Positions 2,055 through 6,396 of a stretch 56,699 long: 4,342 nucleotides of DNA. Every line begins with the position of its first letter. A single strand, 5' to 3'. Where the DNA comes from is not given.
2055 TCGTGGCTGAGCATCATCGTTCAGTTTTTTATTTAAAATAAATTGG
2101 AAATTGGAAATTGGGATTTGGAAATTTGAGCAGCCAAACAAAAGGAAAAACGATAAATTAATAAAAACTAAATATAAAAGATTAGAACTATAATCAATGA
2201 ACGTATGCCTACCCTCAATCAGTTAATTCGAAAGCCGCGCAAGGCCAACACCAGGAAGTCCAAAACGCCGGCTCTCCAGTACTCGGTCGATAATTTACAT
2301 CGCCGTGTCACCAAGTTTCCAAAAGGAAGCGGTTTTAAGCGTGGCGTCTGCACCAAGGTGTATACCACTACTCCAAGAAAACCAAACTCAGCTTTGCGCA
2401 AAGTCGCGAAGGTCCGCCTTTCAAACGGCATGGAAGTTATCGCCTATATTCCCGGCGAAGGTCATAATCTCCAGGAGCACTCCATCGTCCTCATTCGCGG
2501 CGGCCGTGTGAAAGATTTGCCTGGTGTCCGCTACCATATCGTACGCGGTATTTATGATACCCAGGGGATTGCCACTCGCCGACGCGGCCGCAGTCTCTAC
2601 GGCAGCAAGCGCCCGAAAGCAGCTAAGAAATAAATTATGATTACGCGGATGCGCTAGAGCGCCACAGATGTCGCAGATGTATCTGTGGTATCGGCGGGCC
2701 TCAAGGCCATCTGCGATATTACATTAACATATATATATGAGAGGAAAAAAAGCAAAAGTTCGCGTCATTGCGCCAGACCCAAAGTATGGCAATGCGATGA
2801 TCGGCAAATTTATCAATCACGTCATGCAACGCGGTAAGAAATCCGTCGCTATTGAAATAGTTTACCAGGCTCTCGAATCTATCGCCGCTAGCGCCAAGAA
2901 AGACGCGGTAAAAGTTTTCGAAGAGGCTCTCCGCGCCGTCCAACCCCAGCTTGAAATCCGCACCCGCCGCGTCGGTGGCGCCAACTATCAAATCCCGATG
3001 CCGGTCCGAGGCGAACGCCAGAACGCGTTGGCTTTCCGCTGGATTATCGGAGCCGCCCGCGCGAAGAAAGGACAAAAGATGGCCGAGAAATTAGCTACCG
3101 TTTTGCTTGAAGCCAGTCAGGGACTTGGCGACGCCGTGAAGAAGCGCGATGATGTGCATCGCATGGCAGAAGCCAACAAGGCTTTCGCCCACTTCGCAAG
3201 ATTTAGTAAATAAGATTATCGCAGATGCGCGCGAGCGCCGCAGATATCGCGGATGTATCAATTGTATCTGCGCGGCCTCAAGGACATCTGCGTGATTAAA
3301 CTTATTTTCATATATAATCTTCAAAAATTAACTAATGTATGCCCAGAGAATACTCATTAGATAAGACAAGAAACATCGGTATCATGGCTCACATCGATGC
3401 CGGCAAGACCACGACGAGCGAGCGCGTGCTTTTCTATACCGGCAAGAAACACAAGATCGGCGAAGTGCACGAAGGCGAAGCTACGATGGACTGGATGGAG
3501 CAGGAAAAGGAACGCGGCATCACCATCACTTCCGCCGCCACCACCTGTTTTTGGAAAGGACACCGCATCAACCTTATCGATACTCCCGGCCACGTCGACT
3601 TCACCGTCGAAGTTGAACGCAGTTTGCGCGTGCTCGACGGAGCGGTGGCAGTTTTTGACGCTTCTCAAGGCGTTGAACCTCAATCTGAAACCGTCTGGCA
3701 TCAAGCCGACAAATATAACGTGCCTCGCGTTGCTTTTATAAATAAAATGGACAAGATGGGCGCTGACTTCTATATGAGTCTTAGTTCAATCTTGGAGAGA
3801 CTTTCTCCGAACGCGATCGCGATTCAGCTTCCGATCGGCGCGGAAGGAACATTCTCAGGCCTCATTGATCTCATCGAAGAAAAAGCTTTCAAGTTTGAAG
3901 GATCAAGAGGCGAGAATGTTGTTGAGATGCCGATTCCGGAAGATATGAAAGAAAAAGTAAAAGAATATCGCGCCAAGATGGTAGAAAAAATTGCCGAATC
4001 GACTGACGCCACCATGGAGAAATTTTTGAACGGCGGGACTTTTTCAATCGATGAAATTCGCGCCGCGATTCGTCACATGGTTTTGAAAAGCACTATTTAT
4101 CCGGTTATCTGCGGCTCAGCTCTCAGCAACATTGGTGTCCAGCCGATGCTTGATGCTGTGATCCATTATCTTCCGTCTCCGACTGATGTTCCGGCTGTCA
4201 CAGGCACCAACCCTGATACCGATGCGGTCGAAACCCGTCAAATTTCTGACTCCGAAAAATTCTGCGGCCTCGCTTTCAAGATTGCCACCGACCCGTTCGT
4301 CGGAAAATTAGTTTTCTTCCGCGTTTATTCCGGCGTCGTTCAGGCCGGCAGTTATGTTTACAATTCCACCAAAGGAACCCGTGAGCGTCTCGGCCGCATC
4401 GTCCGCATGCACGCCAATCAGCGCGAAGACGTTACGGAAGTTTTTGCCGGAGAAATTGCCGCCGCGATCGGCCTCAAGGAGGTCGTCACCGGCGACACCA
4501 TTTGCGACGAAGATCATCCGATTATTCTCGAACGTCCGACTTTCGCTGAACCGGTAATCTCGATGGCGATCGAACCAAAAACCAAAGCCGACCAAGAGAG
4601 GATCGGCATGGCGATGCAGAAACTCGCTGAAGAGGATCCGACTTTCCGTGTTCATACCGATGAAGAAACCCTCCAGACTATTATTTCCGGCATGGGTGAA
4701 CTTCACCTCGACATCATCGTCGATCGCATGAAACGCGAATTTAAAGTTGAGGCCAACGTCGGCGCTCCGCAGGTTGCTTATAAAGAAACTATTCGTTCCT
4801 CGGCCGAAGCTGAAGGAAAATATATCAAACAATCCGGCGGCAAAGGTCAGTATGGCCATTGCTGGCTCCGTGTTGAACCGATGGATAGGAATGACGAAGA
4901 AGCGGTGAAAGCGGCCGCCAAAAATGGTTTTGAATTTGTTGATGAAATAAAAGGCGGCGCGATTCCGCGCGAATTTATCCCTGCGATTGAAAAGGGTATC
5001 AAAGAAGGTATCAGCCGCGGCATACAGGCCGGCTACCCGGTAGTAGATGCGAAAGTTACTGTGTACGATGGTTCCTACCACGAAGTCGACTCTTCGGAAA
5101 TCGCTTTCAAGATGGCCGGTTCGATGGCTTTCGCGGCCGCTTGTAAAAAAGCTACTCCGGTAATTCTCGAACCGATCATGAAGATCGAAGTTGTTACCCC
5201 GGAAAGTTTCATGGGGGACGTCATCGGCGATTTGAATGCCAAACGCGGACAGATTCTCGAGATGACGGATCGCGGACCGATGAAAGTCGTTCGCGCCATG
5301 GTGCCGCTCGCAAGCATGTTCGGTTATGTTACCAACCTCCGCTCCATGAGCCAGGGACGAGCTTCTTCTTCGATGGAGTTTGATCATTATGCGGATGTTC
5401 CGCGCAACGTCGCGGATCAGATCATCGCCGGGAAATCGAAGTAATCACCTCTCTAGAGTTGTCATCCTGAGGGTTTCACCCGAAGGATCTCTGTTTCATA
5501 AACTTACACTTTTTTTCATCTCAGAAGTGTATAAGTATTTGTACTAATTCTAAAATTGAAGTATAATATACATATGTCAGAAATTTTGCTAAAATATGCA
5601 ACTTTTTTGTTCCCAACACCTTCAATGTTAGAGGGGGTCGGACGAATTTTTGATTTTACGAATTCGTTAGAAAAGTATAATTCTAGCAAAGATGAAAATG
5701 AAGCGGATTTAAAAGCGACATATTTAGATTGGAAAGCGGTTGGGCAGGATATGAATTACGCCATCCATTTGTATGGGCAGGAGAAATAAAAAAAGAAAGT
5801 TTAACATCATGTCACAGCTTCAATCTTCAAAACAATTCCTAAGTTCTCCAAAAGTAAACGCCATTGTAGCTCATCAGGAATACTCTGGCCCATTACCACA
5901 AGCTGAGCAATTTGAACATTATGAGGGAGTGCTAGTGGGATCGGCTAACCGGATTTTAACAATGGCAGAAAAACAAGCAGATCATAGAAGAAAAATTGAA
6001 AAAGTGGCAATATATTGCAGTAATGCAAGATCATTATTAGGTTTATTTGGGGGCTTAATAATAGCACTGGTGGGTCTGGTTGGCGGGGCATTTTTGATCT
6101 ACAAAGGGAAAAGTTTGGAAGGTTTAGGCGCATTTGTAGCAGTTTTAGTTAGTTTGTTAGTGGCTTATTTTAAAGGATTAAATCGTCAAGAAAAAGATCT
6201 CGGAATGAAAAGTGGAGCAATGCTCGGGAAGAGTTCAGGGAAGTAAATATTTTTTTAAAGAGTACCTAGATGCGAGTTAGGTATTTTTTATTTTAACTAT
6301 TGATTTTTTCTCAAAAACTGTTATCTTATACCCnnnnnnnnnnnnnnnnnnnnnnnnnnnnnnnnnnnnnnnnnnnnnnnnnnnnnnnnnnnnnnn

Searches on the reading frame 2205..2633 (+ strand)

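Call 70: search_protein_families(library=pfam, proteins=[window:2205-2633:+], max_evalue=0.001)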
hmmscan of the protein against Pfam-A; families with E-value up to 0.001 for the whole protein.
window:2205-2633:+ (142 aa): 1 family
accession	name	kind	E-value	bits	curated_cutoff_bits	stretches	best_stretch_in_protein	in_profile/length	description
PF00164.32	Ribosom_S12_S23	-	1.2e-35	122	22.3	1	40-138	9-109/110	Ribosomal protein S12/S23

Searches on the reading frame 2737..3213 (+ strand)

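Call 70: search_protein_families(library=pfam, proteins=[window:2737-3213:+], max_evalue=0.001)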
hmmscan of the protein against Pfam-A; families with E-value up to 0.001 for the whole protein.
window:2737-3213:+ (158 aa): 1 family
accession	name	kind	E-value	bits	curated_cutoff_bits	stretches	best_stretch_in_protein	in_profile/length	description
PF00177.27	Ribosomal_S7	-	9.3e-55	184.7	24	1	2-148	2-148/148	Ribosomal protein S7p/S5e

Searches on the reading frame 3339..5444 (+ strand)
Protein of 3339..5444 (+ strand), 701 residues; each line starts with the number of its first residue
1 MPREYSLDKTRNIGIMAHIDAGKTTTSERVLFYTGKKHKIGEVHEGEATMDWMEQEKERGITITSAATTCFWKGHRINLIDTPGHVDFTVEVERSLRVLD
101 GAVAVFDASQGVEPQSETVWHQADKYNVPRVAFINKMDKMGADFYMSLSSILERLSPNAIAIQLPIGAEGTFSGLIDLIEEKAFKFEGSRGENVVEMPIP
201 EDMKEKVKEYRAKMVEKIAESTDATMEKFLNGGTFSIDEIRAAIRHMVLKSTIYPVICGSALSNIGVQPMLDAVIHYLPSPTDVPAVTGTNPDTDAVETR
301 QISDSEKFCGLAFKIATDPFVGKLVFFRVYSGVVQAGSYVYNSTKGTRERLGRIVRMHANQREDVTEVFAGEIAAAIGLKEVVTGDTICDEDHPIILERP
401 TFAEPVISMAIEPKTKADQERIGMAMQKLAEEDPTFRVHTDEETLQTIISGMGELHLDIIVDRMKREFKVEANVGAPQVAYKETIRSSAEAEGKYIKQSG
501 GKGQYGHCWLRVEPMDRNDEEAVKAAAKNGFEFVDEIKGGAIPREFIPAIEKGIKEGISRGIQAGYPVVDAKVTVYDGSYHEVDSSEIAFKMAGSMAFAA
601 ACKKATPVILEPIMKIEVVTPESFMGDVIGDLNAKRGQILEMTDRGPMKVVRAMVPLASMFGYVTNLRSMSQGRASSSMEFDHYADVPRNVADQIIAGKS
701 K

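Call 70: search_protein_families(library=pfam, proteins=[window:3339-5444:+], max_evalue=0.001)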
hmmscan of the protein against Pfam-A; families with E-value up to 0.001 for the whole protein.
window:3339-5444:+ (701 aa): 8 families
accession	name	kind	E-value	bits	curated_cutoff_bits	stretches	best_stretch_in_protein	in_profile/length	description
PF00009.33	GTP_EFTU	-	4.6e-66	222.5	26.5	1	9-280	2-188/188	Elongation factor Tu GTP binding domain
PF03764.24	EFG_IV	-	1.3e-43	148.1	24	1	477-605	1-120/121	Elongation factor G, domain IV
PF14492.12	EFG_III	-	2.9e-34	117.4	27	1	402-475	1-74/75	Elongation Factor G, domain III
PF00679.30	EFG_C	-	1.5e-30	105.5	27.9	1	609-694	2-88/89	Elongation factor G C-terminus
PF03144.31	GTP_EFTU_D2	-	3.1e-17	63.2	30.3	1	322-389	1-73/73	Elongation factor Tu domain 2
PF22042.2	EF-G_D2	-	4e-16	59.3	27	1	307-390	1-83/84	Elongation factor G domain 2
PF16658.11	RF3_C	-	9.4e-07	29.1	40.1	1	400-490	5-94/132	Class II release factor RF3, C-terminal domain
PF01926.29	MMR_HSR1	-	0.00058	20.4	21.9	0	57-136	28-113/113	50S ribosome-binding GTPase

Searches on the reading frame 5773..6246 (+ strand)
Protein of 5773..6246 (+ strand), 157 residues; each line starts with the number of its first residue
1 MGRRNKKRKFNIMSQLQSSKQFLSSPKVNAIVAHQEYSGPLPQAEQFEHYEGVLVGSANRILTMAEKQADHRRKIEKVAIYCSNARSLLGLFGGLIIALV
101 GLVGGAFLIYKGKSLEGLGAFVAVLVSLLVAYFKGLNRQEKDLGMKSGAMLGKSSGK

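Call 70: search_protein_families(library=pfam, proteins=[window:5773-6246:+], max_evalue=0.001)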
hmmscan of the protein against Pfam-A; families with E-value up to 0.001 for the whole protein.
window:5773-6246:+ (157 aa): 1 family
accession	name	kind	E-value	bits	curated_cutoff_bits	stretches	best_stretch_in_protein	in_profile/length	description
PF10097.14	DUF2335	-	4.8e-11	42.8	25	1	42-90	1-49/50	Predicted membrane protein (DUF2335)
